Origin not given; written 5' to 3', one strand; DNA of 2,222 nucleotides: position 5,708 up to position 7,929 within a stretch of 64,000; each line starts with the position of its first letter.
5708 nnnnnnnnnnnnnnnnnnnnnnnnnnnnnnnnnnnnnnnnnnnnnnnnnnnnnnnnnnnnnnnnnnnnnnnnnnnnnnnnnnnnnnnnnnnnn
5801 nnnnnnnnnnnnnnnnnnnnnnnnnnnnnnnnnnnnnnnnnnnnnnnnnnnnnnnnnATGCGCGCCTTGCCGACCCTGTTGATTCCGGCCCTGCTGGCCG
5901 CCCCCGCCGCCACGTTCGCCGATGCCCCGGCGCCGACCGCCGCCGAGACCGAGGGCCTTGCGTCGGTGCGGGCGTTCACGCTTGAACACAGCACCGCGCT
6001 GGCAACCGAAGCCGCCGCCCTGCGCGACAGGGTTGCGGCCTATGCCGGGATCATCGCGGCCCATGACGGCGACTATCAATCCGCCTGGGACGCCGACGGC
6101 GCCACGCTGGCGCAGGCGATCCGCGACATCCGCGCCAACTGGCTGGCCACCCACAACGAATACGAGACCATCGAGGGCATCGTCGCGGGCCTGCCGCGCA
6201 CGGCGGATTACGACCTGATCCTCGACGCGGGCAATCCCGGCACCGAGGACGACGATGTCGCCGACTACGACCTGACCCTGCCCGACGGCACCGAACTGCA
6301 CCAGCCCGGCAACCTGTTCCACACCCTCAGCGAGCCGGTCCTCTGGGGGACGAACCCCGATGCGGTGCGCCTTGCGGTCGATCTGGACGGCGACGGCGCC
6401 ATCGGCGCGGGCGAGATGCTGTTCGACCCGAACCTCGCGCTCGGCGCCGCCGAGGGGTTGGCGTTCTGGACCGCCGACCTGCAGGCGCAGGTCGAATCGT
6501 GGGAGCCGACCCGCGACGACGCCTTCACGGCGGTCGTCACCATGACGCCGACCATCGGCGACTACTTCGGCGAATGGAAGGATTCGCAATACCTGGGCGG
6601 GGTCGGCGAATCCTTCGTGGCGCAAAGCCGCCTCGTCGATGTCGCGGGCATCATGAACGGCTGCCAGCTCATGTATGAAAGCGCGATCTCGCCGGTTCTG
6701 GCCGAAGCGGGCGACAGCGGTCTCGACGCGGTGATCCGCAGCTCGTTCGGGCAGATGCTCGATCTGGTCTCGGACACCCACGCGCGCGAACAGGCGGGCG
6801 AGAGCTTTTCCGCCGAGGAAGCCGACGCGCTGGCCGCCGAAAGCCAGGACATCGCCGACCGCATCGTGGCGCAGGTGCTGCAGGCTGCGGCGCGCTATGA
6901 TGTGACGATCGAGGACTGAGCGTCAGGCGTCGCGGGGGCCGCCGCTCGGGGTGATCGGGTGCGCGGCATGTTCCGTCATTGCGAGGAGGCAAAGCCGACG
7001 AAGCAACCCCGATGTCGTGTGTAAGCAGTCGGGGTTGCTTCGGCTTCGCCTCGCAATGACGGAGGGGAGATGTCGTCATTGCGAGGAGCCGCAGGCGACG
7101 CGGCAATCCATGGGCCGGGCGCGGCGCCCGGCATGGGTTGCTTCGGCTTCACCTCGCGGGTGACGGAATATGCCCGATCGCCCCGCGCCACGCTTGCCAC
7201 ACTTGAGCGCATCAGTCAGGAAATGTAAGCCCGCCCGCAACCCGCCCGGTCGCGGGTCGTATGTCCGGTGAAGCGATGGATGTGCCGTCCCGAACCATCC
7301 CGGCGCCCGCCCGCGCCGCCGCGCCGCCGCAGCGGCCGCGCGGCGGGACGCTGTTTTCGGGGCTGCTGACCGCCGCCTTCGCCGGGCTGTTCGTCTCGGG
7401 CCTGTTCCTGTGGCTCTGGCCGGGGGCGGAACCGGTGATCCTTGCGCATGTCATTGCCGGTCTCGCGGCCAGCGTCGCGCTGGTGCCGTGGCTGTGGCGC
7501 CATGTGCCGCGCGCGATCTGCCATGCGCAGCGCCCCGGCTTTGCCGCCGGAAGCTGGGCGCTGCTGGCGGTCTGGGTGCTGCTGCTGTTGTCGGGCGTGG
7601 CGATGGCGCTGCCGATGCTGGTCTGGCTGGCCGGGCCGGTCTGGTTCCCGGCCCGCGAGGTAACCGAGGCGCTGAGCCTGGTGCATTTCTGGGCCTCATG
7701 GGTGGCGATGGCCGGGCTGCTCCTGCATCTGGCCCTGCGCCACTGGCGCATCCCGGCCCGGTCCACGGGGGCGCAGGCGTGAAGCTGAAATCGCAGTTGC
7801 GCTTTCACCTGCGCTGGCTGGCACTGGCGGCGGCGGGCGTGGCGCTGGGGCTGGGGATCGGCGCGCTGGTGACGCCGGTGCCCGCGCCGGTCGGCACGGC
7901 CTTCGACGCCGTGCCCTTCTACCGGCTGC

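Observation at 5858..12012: FTR1-type iron permease translationally coupled to a pentaheme cytochrome c: a possibly uncharacterised iron-uptake module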

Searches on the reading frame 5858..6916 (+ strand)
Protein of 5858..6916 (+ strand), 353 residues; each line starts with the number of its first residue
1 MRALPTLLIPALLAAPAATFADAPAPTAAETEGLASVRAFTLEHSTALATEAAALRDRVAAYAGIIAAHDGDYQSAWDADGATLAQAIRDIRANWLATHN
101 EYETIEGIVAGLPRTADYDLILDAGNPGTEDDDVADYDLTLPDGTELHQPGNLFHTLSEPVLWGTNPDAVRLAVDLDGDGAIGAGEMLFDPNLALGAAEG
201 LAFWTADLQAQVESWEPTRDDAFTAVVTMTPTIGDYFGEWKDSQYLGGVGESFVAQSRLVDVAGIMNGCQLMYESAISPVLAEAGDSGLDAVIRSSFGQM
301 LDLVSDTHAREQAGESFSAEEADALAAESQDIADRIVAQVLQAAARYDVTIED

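Call 4: search_protein_families(library=pfam, proteins=[window:5858-6916:+], max_evalue=0.1)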
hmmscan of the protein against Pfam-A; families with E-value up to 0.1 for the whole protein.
window:5858-6916:+ (353 aa): 0 families

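Call 5: search_protein_families(library=ncbifam, proteins=[window:5858-6916:+], max_evalue=0.1)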
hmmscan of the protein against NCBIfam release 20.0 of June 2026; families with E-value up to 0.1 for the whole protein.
window:5858-6916:+ (353 aa): 0 families

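Call 17: search_solved_structures(query=A2, max_evalue=10, show_alignments=3)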
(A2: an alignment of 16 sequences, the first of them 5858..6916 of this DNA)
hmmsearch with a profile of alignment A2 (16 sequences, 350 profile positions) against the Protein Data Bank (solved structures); distinct sequences matched with E-value up to 10: 3.
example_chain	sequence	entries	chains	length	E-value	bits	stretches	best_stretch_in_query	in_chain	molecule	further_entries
2y3n_B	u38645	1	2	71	0.068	15.4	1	167-190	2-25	CELLULOSOMAL FAMILY-48 PROCESSIVE GLYCOSIDE HYDROLASE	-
4nqg_A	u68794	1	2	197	1.1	11.4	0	164-208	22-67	Mitrocomin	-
5xyi_D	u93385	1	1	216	1.3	11.1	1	45-128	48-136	Ribosomal protein S3, putative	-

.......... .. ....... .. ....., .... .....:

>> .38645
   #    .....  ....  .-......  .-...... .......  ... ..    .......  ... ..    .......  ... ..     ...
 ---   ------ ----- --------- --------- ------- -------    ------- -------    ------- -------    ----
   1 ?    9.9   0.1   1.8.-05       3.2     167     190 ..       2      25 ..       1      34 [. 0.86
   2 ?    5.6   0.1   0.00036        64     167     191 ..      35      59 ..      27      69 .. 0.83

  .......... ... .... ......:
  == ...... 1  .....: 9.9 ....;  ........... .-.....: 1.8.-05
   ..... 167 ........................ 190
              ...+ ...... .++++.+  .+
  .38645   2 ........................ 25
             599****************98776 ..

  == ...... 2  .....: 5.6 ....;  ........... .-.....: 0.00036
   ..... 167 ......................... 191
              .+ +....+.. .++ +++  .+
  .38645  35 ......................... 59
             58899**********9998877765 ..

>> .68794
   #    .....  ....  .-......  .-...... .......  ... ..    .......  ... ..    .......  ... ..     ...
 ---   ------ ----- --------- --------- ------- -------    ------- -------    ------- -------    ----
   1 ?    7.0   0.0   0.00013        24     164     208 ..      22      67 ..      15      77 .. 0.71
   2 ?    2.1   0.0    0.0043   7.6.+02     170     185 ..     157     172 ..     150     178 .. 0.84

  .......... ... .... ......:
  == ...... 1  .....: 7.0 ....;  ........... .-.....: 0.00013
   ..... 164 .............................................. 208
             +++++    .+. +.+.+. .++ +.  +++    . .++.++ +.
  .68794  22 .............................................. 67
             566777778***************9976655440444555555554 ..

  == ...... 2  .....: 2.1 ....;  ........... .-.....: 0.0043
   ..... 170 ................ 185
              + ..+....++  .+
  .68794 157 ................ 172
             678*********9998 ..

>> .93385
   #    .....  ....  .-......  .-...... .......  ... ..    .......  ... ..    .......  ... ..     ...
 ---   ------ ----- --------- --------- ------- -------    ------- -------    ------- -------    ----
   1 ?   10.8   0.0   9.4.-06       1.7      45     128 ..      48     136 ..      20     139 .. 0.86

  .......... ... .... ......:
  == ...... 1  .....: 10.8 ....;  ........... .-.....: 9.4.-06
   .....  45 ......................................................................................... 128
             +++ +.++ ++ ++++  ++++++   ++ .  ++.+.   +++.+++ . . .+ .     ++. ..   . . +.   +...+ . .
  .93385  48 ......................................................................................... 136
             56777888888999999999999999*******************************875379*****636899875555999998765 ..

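Call 19: find_homologous_proteins(query=window:5858-6916:+, max_evalue=0.001)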
Query window:5858-6916:+ (353 aa): 516 proteins with E <= 0.001 among 8000 candidates; the best 120 are listed.
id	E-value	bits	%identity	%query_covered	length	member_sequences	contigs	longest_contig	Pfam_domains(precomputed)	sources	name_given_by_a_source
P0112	2.6e-224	762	100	100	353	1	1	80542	-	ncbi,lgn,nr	ncbi:MAG: hypothetical protein H3C51_03110 [Rubellimicrobium sp.]|nr:hypothetical protein [Rubellimi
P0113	3.2e-190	650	86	100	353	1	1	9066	PF09375.16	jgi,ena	-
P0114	1.1e-186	638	84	100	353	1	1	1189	PF09375.16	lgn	-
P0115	4.1e-180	617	81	100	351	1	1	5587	PF09375.16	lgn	-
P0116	1.4e-172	592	78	100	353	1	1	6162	PF09375.16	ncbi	-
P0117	7.5e-147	507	70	94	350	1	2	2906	PF09375.16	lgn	-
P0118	4.7e-144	498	68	92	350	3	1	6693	PF09375.16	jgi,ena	-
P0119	1.3e-139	484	68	92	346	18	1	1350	PF09375.16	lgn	-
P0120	1.5e-136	473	66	93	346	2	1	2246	PF09375.16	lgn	-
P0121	3.0e-136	472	65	95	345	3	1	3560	PF09375.16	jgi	-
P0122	2.3e-135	470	66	93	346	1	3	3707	PF09375.16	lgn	-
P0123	1.1e-134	467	63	100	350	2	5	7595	PF09375.16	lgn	-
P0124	2.3e-134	466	64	99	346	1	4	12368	PF09375.16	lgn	-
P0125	5.4e-134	465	65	90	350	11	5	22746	PF09375.16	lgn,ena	-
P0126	1.3e-131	457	62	93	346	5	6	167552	PF09375.16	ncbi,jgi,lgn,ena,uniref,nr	ncbi:imelysin family protein [Paracoccus litorisediminis]|uniref:Imelysin-like domain-containing pro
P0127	1.6e-131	457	63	96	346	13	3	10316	PF09375.16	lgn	-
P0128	1.8e-131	457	65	94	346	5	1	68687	PF09375.16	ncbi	-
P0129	2.2e-131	457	65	92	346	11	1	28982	PF09375.16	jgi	jgi:hypothetical protein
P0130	7.5e-131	455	62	99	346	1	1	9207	PF09375.16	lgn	-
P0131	9.9e-130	451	66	94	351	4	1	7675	PF09375.16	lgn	-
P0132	7.3e-129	448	61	100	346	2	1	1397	PF09375.16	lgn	-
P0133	1.6e-128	447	63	93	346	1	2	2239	PF09375.16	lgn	-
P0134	1.9e-128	447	63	92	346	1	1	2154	PF09375.16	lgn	-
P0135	2.0e-128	447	63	93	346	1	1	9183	PF09375.16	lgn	-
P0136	2.6e-128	446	64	92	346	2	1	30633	PF09375.16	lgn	-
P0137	4.3e-128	446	61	96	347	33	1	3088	PF09375.16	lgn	-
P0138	1.2e-127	444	61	96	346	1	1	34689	PF09375.16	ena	-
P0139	2.6e-127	443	64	93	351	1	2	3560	PF09375.16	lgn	-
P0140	2.8e-127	443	63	91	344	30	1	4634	PF09375.16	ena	-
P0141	3.7e-127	443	63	93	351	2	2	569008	PF09375.16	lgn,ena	-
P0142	6.8e-127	442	60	93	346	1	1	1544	PF09375.16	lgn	-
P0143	7.8e-127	442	60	99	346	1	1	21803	PF09375.16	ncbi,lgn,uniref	ncbi:imelysin family protein [Devosia alba]|uniref:imelysin family protein n=1 Tax=Devosia alba TaxI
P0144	9.0e-127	441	63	92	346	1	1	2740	PF09375.16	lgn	-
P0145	7.9e-126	438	62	93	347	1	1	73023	PF09375.16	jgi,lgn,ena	jgi:hypothetical protein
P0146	8.6e-126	438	60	99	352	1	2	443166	PF09375.16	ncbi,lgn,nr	ncbi:hypothetical protein EQG41_06175 [Billgrantia azerbaijanica]|nr:hypothetical protein EQG41_0617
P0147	9.2e-126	438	61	93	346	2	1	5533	PF09375.16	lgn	-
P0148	1.2e-125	438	64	92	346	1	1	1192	PF09375.16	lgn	-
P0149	2.5e-125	437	63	92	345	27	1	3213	PF09375.16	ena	-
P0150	3.0e-125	436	59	100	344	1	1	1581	PF09375.16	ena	-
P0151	3.9e-125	436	62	93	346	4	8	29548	PF09375.16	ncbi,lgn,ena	-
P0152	4.9e-125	436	60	99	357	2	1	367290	PF09375.16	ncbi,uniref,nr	ncbi:hypothetical protein P8H27_00645 [Pseudomonas sp. sp1636]|uniref:hypothetical protein n=1 Tax=P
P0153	6.2e-125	435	59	99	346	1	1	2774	PF09375.16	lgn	-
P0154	6.4e-125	435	62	92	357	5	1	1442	PF09375.16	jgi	jgi:hypothetical protein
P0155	7.1e-125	435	61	94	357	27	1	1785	PF09375.16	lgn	-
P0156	7.2e-125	435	59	100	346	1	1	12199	PF09375.16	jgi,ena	-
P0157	1.4e-124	434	62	95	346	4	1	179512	PF09375.16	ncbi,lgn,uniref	ncbi:imelysin family protein [Gemmobacter denitrificans]|uniref:Imelysin family protein n=1 Tax=Gemm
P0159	2.7e-124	433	62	91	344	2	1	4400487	PF09375.16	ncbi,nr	ncbi:hypothetical protein BLJAPNOD_01752 [Ensifer sp. M14]|nr:hypothetical protein BLJAPNOD_01752 [E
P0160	3.5e-124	433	62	92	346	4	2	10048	PF09375.16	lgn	-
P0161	4.2e-124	433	63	92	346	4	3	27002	PF09375.16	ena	-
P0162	7.1e-124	432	61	100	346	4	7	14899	PF09375.16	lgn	-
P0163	1.8e-123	430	63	90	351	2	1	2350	PF09375.16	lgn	-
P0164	1.9e-123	430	61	92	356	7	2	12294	PF09375.16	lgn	-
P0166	2.1e-123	430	60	100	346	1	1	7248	PF09375.16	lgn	-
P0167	4.9e-123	429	59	98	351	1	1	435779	PF09375.16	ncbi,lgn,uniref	ncbi:imelysin family protein [Dongia sp.]|uniref:imelysin family protein n=1 Tax=Dongia sp. TaxID=19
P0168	5.4e-123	429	60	100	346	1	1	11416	PF09375.16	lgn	-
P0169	7.4e-123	428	59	95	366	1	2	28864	PF09375.16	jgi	jgi:hypothetical protein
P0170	9.9e-123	428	61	100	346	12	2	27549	PF09375.16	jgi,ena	-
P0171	1.5e-122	427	61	92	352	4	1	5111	PF09375.16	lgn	-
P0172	1.5e-122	427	62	92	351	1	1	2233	PF09375.16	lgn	-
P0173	1.6e-122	427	62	93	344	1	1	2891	PF09375.16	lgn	-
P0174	1.7e-122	427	59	96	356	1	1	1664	PF09375.16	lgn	-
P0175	2.6e-122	427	63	93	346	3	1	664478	PF09375.16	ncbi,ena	-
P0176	2.8e-122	427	60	92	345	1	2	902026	PF09375.16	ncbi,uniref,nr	ncbi:EfeM/EfeO family lipoprotein [Paracoccus aurantiacus]|uniref:EfeM/EfeO family lipoprotein n=1 T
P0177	3.3e-122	426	59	96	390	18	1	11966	PF09375.16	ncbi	-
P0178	1.1e-121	425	59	97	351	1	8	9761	PF09375.16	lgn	-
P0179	1.2e-121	424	59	97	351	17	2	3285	PF09375.16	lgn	-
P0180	1.3e-121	424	57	100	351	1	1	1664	PF09375.16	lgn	-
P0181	1.5e-121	424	61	91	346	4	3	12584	PF09375.16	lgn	-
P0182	1.5e-121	424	62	92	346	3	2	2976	PF09375.16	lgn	-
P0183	1.7e-121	424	57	100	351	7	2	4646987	PF09375.16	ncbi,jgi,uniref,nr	ncbi:imelysin family protein [Thalassospira sp. SM2505]|uniref:imelysin family protein n=1 Tax=Thala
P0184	2.1e-121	424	61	92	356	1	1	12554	PF09375.16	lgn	-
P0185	3.0e-121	423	61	92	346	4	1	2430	PF09375.16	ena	-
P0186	3.2e-121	423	58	99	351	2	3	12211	PF09375.16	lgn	-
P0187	6.6e-121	422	61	92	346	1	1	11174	PF09375.16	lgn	-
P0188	6.8e-121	422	61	92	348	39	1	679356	PF09375.16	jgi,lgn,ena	-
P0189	7.7e-121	422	62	93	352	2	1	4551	PF09375.16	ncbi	ncbi:MAG TPA: imelysin family protein [Paracoccaceae bacterium]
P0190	1.0e-120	421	61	92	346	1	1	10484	PF09375.16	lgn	-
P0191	1.2e-120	421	59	92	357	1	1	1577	PF09375.16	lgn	-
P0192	1.2e-120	421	61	92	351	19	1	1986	PF09375.16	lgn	-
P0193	1.8e-120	421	61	92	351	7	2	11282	PF09375.16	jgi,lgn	jgi:hypothetical protein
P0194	1.8e-120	421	57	98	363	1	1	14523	PF09375.16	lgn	-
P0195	1.9e-120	421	59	100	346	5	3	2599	PF09375.16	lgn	-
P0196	2.0e-120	420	56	99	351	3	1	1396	PF09375.16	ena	-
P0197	4.4e-120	419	59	92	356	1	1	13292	PF09375.16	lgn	-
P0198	6.1e-120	419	59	99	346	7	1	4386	PF09375.16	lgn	-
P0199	6.1e-120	419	58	97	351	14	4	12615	PF09375.16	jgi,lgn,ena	-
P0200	7.0e-120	419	60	92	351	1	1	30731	PF09375.16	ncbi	-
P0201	1.4e-119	418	59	98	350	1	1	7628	PF09375.16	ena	-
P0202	2.2e-119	417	57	98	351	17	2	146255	PF09375.16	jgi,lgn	jgi:hypothetical protein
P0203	4.0e-119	416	58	99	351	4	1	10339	PF09375.16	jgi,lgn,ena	-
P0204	4.1e-119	416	59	92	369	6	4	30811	PF09375.16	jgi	jgi:hypothetical protein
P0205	5.0e-119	416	59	92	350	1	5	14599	PF09375.16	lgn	-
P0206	6.2e-119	416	57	98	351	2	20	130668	PF09375.16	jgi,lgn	jgi:hypothetical protein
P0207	6.5e-119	415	58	99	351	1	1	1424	PF09375.16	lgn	-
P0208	8.2e-119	415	60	92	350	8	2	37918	PF09375.16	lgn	-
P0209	9.4e-119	415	57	99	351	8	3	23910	PF09375.16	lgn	-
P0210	1.1e-118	415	57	98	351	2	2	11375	PF09375.16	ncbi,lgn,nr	ncbi:MAG: hypothetical protein LDL42_14485 [Rhizobium sp.]|nr:hypothetical protein [Rhizobium sp.]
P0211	1.1e-118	415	59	99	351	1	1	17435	PF09375.16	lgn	-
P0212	1.7e-118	414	57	98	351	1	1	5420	PF09375.16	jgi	jgi:hypothetical protein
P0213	4.6e-118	413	57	99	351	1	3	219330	PF09375.16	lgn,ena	-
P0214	6.4e-118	412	57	99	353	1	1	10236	PF09375.16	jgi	-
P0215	9.6e-118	412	60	93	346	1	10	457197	PF09375.16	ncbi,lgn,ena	-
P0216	1.1e-117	412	56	98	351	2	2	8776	PF09375.16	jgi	jgi:hypothetical protein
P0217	3.8e-117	410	63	83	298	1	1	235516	PF09375.16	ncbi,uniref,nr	ncbi:imelysin family protein [Paracoccus xiamenensis]|uniref:imelysin family protein n=1 Tax=Paracoc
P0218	4.3e-117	409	56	93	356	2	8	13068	PF09375.16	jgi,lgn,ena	jgi:hypothetical protein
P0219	1.2e-116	408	59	94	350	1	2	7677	PF09375.16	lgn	-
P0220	1.0e-115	405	53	99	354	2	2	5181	PF09375.16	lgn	-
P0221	1.3e-115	405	56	99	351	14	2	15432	PF09375.16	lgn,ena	-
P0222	5.0e-114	399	53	99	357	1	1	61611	PF09375.16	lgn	-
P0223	4.4e-113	396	56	92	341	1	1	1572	PF09375.16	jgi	jgi:hypothetical protein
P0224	1.1e-111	392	53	97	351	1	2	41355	PF09375.16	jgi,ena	jgi:hypothetical protein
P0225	4.1e-111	390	53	98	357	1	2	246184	PF09375.16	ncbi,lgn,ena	-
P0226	1.6e-110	388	55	92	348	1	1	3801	PF09375.16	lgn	-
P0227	2.0e-95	338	50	92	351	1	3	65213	PF09375.16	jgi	jgi:hypothetical protein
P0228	7.7e-93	330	48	93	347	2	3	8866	PF09375.16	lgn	-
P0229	1.8e-89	319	47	91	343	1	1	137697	PF09375.16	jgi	jgi:Imelysin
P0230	3.0e-89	318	46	97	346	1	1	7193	PF09375.16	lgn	-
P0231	1.7e-87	312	45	91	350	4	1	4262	PF09375.16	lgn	-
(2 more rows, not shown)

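Call 45: search_protein_families(library=pfam, proteins=[P0113, P0126, P0143, P0152, P0167, P0176, P0183, P0229, P0231], max_evalue=1)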
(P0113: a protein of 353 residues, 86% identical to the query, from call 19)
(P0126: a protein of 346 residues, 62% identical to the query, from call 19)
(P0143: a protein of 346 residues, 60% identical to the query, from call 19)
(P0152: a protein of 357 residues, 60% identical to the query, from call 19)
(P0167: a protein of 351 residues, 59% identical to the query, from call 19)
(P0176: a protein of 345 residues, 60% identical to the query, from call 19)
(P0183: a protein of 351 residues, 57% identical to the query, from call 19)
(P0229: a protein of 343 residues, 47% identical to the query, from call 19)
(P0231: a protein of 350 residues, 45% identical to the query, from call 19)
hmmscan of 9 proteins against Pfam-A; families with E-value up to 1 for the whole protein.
P0113 (353 aa): 2 families
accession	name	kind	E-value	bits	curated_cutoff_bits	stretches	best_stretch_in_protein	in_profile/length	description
PF09375.15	Peptidase_M75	-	2.1e-09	37.8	23.5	1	75-331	28-279/288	Imelysin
PF23826.1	DUF7196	-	0.12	13.1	27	1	127-149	11-33/68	Domain of unknown function (DUF7196)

P0126 (346 aa): 3 families
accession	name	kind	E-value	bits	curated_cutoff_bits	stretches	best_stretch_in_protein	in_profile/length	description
PF09375.15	Peptidase_M75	-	6.4e-13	49.3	23.5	1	40-324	6-279/288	Imelysin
PF23826.1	DUF7196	-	0.1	13.2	27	1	121-143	11-33/68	Domain of unknown function (DUF7196)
PF13202.12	EF-hand_5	-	0.19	11.7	25.9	1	168-181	8-21/25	EF hand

P0143 (346 aa): 3 families
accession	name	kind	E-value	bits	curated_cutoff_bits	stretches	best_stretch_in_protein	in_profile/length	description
PF09375.15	Peptidase_M75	-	7.3e-09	36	23.5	1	82-324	31-279/288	Imelysin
PF23826.1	DUF7196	-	0.079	13.6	27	1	120-161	10-45/68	Domain of unknown function (DUF7196)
PF13362.12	Toprim_3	-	0.099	13.5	27.2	1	6-47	11-49/95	Toprim domain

P0152 (357 aa): 2 families
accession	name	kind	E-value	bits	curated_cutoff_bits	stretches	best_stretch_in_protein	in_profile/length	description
PF23826.1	DUF7196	-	0.11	13.2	27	1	132-176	11-48/68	Domain of unknown function (DUF7196)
PF12296.13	HsbA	-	0.4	11.6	33.5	0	296-350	34-88/121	Hydrophobic surface binding protein A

P0167 (351 aa): 3 families
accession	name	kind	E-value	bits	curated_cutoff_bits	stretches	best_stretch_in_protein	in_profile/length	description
PF09375.15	Peptidase_M75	-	3.8e-09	37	23.5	1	46-329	7-279/288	Imelysin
PF13202.12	EF-hand_5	-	0.02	14.8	25.9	1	173-185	8-20/25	EF hand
PF00036.39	EF-hand_1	-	0.22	11.6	25.4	1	173-186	9-22/29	EF hand domain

P0176 (345 aa): 1 family
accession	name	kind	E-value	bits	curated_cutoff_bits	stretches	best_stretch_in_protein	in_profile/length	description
PF09375.15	Peptidase_M75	-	3e-11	43.9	23.5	1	37-324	5-281/288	Imelysin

P0183 (351 aa): 2 families
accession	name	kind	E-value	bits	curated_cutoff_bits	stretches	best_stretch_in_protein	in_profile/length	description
PF09375.15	Peptidase_M75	-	3.7e-08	33.7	23.5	1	84-329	28-279/288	Imelysin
PF23826.1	DUF7196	-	0.079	13.6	27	1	126-148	11-33/68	Domain of unknown function (DUF7196)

P0229 (343 aa): 1 family
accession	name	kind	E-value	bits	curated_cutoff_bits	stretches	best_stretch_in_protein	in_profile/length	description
PF09375.15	Peptidase_M75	-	7.9e-09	35.9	23.5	1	149-298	107-258/288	Imelysin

P0231 (350 aa): 2 families
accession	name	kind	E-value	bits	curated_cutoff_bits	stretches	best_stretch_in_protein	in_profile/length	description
PF09375.15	Peptidase_M75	-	2.7e-10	40.7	23.5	1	42-327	4-278/288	Imelysin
PF23826.1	DUF7196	-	0.26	12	27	1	124-147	10-33/68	Domain of unknown function (DUF7196)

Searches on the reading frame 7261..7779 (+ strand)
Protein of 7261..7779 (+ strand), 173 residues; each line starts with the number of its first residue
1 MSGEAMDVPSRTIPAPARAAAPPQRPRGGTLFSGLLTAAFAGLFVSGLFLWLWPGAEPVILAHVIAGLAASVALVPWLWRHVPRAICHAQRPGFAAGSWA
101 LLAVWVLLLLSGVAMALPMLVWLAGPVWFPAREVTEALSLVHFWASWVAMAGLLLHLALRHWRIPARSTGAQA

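Call 4: search_protein_families(library=pfam, proteins=[window:7261-7779:+], max_evalue=0.1)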
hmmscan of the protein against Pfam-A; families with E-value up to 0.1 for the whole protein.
window:7261-7779:+ (173 aa): 2 families
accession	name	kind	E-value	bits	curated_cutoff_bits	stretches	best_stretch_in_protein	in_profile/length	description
PF14358.11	DUF4405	-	0.00031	21.6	26.7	1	98-162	3-66/66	Domain of unknown function (DUF4405)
PF01292.26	Ni_hydr_CYTB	-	0.00076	19.7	30.1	1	35-159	12-161/179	Prokaryotic cytochrome b561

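Call 5: search_protein_families(library=ncbifam, proteins=[window:7261-7779:+], max_evalue=0.1)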
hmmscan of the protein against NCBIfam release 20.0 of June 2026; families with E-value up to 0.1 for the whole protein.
window:7261-7779:+ (173 aa): 0 families
